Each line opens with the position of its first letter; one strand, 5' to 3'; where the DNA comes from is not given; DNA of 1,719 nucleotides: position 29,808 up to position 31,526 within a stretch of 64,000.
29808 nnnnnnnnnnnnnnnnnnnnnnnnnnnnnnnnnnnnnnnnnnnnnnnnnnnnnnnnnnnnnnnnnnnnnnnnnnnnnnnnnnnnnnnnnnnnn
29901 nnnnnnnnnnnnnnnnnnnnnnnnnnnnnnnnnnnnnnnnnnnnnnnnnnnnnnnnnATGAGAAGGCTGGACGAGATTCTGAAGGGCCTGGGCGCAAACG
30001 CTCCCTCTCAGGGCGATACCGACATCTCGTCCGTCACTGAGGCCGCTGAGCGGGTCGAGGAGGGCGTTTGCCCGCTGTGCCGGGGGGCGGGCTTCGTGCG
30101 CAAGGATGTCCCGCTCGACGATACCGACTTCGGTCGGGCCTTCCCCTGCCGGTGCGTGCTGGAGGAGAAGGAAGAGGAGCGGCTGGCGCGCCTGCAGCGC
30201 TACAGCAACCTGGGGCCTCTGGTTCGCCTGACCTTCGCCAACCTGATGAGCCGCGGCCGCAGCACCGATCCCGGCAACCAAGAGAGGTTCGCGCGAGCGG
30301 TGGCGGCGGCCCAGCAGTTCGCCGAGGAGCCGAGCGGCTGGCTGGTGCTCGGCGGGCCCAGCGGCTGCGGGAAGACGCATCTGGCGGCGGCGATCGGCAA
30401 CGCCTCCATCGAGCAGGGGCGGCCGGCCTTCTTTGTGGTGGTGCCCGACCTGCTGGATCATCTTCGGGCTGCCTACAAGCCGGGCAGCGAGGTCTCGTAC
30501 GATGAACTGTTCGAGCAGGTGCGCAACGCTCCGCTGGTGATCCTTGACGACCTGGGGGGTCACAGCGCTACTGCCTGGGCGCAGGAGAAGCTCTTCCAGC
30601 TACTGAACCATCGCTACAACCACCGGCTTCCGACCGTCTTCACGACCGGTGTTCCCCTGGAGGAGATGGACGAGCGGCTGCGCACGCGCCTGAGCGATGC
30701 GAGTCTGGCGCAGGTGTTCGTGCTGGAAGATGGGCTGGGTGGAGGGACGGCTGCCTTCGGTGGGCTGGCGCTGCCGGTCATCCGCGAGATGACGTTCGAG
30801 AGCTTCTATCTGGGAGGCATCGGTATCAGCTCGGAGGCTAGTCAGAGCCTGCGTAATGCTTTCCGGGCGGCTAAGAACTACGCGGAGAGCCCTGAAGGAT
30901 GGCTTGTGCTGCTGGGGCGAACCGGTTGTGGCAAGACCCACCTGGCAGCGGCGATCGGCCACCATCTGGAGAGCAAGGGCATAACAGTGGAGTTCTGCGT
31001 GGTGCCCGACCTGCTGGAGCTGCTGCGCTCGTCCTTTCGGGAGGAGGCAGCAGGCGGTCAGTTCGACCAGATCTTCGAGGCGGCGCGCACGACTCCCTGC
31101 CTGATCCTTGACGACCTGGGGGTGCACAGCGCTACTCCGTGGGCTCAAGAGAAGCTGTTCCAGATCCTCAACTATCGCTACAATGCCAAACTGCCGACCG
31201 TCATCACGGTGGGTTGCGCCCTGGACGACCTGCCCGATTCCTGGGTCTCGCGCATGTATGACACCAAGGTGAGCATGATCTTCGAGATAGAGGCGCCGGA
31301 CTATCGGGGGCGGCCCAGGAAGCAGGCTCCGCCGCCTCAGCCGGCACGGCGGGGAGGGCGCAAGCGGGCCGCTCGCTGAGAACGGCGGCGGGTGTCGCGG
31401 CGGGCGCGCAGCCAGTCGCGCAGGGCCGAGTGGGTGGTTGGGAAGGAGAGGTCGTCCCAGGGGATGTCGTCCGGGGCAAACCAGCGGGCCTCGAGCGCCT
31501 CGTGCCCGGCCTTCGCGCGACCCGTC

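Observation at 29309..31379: Helicase-loader pair in which the DnaC/DnaI-type ATPase is a covalent tandem duplication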

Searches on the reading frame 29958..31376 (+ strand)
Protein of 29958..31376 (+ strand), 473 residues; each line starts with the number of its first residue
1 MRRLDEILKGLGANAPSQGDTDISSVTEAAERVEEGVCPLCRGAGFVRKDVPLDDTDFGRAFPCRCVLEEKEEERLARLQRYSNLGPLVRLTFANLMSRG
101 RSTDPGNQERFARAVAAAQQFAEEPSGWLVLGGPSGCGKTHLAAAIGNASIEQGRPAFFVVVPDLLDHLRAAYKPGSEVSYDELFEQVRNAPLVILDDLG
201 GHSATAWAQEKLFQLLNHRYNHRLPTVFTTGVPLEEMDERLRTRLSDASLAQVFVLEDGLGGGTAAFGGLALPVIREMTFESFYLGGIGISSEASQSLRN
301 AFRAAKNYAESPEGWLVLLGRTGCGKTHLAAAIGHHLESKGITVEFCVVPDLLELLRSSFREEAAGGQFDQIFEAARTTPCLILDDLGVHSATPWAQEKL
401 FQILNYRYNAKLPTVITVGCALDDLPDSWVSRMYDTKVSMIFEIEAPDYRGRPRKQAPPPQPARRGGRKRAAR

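Call 3: search_protein_families(library=pfam, proteins=[window:29958-31376:+], max_evalue=0.01)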
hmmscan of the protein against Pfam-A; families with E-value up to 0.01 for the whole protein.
window:29958-31376:+ (473 aa): 25 families
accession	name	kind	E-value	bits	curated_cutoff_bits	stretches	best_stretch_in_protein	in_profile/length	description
PF01695.23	IstB_IS21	-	3e-37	128.8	24.1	2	121-250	88-208/238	IstB-like ATP binding protein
PF00308.24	Bac_DnaA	-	1.1e-18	68.3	23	2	106-246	13-156/162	Bacterial DnaA ATPAse domain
PF00004.35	AAA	-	5.5e-12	46.7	21.2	2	130-245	2-123/131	ATPase family associated with various cellular activities (AAA)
PF13191.12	AAA_16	-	1.2e-09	39.3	32.6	2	124-250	23-129/167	AAA ATPase domain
PF07728.20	AAA_5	-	1.2e-09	38.7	22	1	129-236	2-110/139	AAA domain (dynein-related subfamily)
PF00158.32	Sigma54_activat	-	1.9e-08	34.6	20.2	0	106-219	3-120/168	Sigma-54 interaction domain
PF13401.12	AAA_22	-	4.6e-08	33.9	27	0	312-420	4-123/130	AAA domain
PF24883.2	NPHP3_N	-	7e-08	33.3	24.8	1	310-347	19-56/164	Nephrocystin 3, N-terminal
PF20720.3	nSTAND3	-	1.4e-07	31.8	27.2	0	301-351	6-52/155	Novel STAND NTPase 3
PF00910.28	RNA_helicase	-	2.8e-07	31.4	21.5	0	130-214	2-72/105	RNA helicase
PF13604.12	AAA_30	-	4e-07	30.4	27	0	303-345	8-50/191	AAA domain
PF04851.21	ResIII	-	3.2e-06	27.6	22.5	0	311-357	21-67/164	Type III restriction enzyme, res subunit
PF00005.33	ABC_tran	-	8e-06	26.9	25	0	314-338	12-36/137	ABC transporter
PF00931.28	NB-ARC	-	9e-06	25.6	23.5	0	311-339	17-44/248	NB-ARC domain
PF05729.18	NACHT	-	3.6e-05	24.1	26.7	0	316-347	3-35/167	NACHT domain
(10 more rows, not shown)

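Call 4: search_protein_families(library=ncbifam, proteins=[window:29958-31376:+], max_evalue=0.01)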
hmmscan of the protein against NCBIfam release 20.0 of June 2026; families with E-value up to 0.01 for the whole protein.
window:29958-31376:+ (473 aa): 50 families (the best 25 are shown)
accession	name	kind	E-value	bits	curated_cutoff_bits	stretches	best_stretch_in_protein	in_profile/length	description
NF005992.0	PRK08116.1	subfamily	6.4e-65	218.9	189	2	68-247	47-235/269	hypothetical protein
NF038214.1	IS21_help_AAA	equivalog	7.9e-44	150.1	200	2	121-241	86-201/232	IS21-like element helper ATPase IstB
NF005304.0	PRK06835.1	equivalog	1.5e-37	129.4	215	2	116-246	174-302/330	ATP-binding protein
NF006505.0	PRK08939.1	equivalog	1.7e-37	129.4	228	2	301-430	143-270/306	primosomal protein DnaI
NF005931.1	PRK07952.1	equivalog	5.6e-30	104.7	357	2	101-247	75-220/246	replicative helicase loader DnaC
NF009043.0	PRK12377.1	subfamily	1.4e-29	103.4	389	2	92-247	72-220/248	ATP-binding protein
NF001154.0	PRK00149.3-3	equivalog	6.6e-29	101.2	410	2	115-246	136-274/462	chromosomal replication initiator protein DnaA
TIGR00362.1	DnaA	equivalog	2.1e-27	96.3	343.9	2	113-247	121-260/437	chromosomal replication initiator protein DnaA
NF005378.0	PRK06921.1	subfamily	2.9e-27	95.4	207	2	28-253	25-248/266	hypothetical protein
NF006616.1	PRK09183.1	subfamily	6.7e-24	84.5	300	2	129-239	103-210/253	IS21-like element helper ATPase IstB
NF006038.0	PRK08181.1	subfamily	3.9e-22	78.8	317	2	114-236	96-213/271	transposase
TIGR03420.1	DnaA_homol_Hda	equivalog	1.9e-21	76.6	194.8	2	111-258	22-161/226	DnaA regulatory inactivator Hda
NF005098.0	PRK06526.1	subfamily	1.6e-17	63.8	296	2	129-233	112-212/266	transposase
NF009087.0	PRK12422.1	equivalog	5.4e-12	45.6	657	2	82-222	101-234/455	chromosomal replication initiator protein DnaA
NF051883.1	DnaARegInactHdaA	equivalog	1.4e-10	41.2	300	2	111-146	26-61/229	DnaA regulatory inactivator HdaA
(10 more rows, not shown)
